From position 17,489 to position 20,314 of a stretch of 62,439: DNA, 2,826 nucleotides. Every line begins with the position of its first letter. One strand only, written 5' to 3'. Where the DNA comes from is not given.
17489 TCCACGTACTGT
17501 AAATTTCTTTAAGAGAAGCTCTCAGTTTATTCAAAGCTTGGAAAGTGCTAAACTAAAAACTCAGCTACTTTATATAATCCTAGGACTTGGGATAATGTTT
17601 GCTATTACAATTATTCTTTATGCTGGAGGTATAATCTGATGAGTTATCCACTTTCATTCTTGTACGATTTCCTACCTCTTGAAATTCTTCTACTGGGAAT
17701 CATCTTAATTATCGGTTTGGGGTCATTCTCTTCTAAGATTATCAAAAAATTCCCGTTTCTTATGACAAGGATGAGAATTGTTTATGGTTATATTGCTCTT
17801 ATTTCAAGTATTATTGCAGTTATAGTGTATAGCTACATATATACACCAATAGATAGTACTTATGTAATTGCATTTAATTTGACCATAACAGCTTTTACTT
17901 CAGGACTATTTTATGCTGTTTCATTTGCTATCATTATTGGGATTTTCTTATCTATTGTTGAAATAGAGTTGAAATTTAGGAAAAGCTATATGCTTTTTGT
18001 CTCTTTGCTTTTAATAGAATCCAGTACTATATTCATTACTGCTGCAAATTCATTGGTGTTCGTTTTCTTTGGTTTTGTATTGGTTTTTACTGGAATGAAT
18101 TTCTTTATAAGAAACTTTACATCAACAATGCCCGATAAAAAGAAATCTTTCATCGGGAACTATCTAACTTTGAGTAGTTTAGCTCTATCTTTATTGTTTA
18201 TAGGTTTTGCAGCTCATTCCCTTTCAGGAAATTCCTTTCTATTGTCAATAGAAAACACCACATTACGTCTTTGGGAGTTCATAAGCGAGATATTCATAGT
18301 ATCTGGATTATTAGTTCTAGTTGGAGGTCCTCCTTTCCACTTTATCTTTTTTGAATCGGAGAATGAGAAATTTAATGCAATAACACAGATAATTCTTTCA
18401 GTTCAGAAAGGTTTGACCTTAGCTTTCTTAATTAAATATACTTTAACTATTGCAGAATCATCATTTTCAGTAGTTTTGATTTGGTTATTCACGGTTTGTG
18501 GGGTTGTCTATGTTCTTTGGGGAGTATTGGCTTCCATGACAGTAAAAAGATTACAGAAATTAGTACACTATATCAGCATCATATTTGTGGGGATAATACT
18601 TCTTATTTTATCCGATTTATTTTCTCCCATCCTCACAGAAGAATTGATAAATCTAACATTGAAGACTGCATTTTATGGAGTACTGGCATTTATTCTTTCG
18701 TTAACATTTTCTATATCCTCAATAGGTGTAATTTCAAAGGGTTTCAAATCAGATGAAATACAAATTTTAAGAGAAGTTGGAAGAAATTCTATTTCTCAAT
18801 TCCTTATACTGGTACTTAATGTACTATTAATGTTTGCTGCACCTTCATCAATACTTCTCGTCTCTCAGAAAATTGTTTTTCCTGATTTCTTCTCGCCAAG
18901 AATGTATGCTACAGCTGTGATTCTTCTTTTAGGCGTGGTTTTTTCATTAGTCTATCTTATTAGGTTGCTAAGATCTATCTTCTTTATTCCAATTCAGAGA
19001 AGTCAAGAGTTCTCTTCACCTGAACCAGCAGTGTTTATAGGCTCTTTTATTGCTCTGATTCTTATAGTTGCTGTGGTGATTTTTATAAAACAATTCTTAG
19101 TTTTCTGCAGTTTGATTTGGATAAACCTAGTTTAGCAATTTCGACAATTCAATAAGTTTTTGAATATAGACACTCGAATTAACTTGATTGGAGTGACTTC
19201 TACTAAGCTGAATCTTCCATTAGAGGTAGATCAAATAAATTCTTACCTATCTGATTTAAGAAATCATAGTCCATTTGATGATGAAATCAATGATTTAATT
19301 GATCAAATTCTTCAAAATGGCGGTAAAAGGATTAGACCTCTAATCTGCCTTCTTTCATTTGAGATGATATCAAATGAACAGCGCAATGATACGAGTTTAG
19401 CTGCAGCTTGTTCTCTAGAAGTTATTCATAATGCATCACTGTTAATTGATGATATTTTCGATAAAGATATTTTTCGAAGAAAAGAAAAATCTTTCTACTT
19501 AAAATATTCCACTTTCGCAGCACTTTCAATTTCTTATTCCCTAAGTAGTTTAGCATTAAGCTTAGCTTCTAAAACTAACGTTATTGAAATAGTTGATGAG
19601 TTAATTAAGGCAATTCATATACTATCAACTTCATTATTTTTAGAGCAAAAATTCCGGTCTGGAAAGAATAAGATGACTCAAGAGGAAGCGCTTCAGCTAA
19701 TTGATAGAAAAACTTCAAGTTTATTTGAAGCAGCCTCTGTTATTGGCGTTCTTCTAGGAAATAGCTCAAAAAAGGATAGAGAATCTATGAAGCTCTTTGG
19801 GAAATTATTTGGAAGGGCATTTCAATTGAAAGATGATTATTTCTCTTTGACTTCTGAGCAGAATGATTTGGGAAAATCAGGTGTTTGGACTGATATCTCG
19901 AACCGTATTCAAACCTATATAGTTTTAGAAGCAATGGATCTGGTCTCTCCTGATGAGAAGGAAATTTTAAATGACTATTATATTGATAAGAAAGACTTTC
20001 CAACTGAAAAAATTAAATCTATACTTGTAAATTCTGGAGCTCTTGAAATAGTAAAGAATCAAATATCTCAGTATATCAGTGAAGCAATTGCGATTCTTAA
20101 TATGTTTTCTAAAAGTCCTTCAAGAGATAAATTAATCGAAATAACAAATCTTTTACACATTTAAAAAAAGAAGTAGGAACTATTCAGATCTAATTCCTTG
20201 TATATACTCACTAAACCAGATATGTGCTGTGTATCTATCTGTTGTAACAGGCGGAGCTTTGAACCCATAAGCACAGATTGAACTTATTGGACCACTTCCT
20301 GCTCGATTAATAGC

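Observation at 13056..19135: Orphan complex-I/Mrp-like membrane module with apparently dead proton-channel residues, co-operonic with two secreted glycoproteins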

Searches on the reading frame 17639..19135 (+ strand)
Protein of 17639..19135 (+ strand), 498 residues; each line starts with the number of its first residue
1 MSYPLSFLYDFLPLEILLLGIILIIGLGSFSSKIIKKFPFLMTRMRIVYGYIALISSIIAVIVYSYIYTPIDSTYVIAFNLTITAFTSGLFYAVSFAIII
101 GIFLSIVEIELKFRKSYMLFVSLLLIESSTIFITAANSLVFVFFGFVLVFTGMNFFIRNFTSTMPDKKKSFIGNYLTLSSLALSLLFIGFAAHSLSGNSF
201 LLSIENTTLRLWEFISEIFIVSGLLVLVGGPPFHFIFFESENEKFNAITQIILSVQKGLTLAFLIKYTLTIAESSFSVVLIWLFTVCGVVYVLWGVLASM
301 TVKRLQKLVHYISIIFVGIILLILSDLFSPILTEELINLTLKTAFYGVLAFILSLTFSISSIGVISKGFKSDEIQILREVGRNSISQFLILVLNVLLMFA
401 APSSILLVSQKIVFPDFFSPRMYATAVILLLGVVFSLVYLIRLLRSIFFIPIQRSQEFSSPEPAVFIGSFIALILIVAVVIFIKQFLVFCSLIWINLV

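Call 3: search_protein_families(library=pfam, proteins=[window:17639-19135:+], max_evalue=1)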
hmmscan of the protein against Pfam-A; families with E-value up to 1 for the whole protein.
window:17639-19135:+ (498 aa): 0 families

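Call 4: search_protein_families(library=ncbifam, proteins=[window:17639-19135:+], max_evalue=1)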
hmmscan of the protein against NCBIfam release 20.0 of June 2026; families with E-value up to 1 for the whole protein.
window:17639-19135:+ (498 aa): 3 families
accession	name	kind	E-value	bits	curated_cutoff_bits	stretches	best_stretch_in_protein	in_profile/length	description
NF004445.0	PRK05777.2-3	equivalog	2.6e-05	23.4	408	1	21-482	20-466/475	NADH-quinone oxidoreductase subunit NuoN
NF006240.0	PRK08376.1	subfamily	0.68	8.7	662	0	69-485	73-494/521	putative monovalent cation/H+ antiporter subunit D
TIGR01770.1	NDH_I_N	subfamily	0.87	8.5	332.6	0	10-482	3-460/472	NADH-quinone oxidoreductase subunit NuoN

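Call 13: search_solved_structures(query=A2, max_evalue=10, show_alignments=3)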
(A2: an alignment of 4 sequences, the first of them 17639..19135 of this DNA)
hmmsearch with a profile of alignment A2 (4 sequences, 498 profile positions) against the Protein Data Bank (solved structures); distinct sequences matched with E-value up to 10: 1.
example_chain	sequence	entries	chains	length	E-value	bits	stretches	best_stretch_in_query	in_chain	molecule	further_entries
9lq5_G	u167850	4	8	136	0.23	13.8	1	189-279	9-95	CRISPR type III-B/RAMP module-associated protein Cmr5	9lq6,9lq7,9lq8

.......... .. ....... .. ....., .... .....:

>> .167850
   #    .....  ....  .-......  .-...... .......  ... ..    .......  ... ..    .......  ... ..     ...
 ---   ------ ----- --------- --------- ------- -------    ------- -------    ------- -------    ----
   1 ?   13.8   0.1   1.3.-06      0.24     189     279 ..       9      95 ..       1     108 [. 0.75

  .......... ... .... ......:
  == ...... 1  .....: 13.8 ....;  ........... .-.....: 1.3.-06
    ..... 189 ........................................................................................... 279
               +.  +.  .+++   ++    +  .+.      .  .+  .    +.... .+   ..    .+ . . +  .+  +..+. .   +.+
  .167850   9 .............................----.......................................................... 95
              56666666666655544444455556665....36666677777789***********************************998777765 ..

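Call 72: search_solved_structures(query=A10, max_evalue=0.01, show_alignments=1)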
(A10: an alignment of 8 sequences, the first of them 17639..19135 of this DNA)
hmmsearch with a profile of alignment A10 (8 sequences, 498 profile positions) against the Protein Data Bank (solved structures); distinct sequences matched with E-value up to 0.01: 26.
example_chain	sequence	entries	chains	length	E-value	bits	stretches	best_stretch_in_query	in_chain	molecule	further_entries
7a23_I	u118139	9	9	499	7.6e-16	61.3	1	7-497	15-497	Nad2m | NADH-ubiquinone oxidoreductase chain 2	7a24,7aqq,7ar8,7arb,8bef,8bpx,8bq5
7ar7_N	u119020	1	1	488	1.7e-15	60.1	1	9-497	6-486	NADH-ubiquinone oxidoreductase chain 2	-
8e73_2M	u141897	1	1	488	3.2e-14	55.9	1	38-482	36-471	Nad2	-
6hum_B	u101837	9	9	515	5.7e-14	55.1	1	79-470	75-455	NAD(P)H-quinone oxidoreductase subunit 2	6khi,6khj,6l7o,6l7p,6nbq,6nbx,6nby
6x89_2M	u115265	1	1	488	7.8e-13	51.3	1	50-462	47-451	NU2M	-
8e9g_N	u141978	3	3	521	1.4e-12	50.5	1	155-452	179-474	NADH-quinone oxidoreductase subunit N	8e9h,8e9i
8qby_N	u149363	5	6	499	1.3e-11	47.3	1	121-474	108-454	NADH-quinone oxidoreductase subunit N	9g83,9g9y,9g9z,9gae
9cwt_i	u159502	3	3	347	4.6e-10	42.2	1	142-476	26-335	NADH-ubiquinone oxidoreductase chain 2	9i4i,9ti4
5xtc_i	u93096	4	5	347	9.2e-10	41.2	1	142-476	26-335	NADH-ubiquinone oxidoreductase chain 2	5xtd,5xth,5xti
7zm7_2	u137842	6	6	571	3.3e-09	39.4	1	216-457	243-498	NADH dehydrogenase subunit 2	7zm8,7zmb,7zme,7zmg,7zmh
3rko_N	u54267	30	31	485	1.9e-08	36.9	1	121-479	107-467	NADH-QUINONE OXIDOREDUCTASE SUBUNIT N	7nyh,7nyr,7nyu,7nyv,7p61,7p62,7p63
4he8_N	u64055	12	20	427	1.3e-07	34.1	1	148-441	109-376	NADH-quinone oxidoreductase subunit 14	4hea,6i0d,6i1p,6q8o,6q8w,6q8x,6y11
5lnk_N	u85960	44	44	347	4.8e-07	32.2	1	118-444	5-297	Mitochondrial complex I, ND2 subunit | NADH-ubiquinone oxidoreductase chain 2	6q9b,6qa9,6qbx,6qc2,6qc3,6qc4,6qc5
7z0s_C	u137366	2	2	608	6.3e-07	31.9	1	282-423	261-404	Formate hydrogenlyase subunit 3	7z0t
5gpn_f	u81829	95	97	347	1.1e-06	31.1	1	123-370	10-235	NADH-ubiquinone oxidoreductase chain 2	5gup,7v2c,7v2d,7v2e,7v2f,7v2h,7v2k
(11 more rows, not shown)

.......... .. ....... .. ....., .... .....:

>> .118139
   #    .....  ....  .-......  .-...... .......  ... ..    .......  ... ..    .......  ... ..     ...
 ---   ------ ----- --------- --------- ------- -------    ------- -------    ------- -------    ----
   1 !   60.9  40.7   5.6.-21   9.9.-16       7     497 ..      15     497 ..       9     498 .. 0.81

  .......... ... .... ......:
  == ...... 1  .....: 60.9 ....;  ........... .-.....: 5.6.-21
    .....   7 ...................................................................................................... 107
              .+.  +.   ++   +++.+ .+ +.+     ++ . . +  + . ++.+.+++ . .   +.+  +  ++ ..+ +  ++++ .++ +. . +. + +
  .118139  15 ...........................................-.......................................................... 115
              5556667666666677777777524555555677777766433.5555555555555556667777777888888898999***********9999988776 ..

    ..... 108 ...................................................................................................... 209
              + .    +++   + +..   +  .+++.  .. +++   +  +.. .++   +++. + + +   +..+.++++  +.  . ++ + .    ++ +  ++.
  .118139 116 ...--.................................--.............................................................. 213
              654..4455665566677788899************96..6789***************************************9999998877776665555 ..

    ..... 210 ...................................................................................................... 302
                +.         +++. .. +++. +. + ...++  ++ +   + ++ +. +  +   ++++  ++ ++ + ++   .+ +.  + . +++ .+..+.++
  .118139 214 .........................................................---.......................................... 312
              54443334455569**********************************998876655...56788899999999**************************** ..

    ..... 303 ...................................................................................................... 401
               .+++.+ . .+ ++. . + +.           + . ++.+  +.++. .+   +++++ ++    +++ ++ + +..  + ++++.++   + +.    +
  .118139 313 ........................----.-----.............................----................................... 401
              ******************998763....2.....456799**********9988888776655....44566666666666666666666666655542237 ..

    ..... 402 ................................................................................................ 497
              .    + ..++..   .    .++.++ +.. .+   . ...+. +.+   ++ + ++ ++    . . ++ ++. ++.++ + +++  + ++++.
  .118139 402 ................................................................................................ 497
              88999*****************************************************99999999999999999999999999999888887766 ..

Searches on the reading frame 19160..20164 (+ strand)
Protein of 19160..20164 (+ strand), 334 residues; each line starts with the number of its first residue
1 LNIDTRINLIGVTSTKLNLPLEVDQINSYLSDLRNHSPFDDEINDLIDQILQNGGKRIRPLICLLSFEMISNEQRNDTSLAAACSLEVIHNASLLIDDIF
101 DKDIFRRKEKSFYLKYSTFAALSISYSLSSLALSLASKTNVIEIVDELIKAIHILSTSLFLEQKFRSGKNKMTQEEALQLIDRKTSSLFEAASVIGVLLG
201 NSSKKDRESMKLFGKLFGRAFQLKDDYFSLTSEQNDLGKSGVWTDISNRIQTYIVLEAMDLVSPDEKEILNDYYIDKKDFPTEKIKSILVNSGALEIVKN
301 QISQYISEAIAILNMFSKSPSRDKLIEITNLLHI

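Call 3: search_protein_families(library=pfam, proteins=[window:19160-20164:+], max_evalue=1)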
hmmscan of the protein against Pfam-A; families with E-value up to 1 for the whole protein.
window:19160-20164:+ (334 aa): 1 family
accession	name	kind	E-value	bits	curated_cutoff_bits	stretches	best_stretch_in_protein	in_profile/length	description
PF00348.22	polyprenyl_synt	-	4.6e-46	157.5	27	1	42-288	3-247/251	Polyprenyl synthetase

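Call 4: search_protein_families(library=ncbifam, proteins=[window:19160-20164:+], max_evalue=1)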
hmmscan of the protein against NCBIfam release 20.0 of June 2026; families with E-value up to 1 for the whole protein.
window:19160-20164:+ (334 aa): 16 families
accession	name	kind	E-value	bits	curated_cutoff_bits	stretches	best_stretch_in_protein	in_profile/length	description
NF041169.1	f2_encap_cargo4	exception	4.3e-41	141.2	450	1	52-328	47-325/334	family 2 encapsulin nanocompartment cargo protein polyprenyl transferase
NF041003.1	GGPP_syn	equivalog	1.8e-39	135.7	500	1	41-326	26-315/326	geranylgeranyl diphosphate synthase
NF040698.1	IdsA_Meth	equivalog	2.4e-39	135.5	468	1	41-330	28-321/328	short chain isoprenyl diphosphate synthase IdsA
NF008140.0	PRK10888.1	equivalog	5.2e-30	104.9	412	1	43-329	32-315/323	octaprenyl diphosphate synthase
NF045628.1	HxpDPsynlarge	equivalog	5.9e-30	104.3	500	1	41-330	21-304/311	hexaprenyl-diphosphate synthase large subunit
NF045485.1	FPPsyn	subfamily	1.7e-27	96.3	275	1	24-261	6-250/288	farnesyl diphosphate synthase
TIGR02749.1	prenyl_cyano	equivalog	7.5e-26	90.9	383.2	1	48-330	37-315/322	solanesyl diphosphate synthase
TIGR02748.1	GerC3_HepT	equivalog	4.9e-25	88.3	456.55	1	43-331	31-313/319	heptaprenyl diphosphate synthase component II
NF042417.1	NPPPS_Mycobact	equivalog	1.1e-24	87.1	600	1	40-327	41-325/335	nonaprenyl/(2E,6E)-farnesyl/geranylgeranyl diphosphat synthase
NF040627.1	GFPS_Meth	equivalog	1.6e-24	86.8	600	1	41-229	26-209/285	geranylfarnesyl diphosphate synthase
NF040789.2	gerfarn_diphsyn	equivalog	7.9e-23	81.2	560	1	50-332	41-340/345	geranylfarnesyl diphosphate synthase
NF045685.1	GGPPSynCrtE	equivalog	2.4e-22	79.3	460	1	45-261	32-255/293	geranylgeranyl diphosphate synthase CrtE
NF040936.1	hexpp_archaea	equivalog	2.6e-17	63.1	400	1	27-237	19-213/275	hexaprenyl pyrophosphate synthase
NF045549.1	GGPPsyn_IdsB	equivalog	6.9e-17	61.5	475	1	54-319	64-331/346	geranylgeranyl diphosphate synthase IdsB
NF007877.0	PRK10581.1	equivalog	1.9e-13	50.3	321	1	21-270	9-267/299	(2E,6E)-farnesyl diphosphate synthase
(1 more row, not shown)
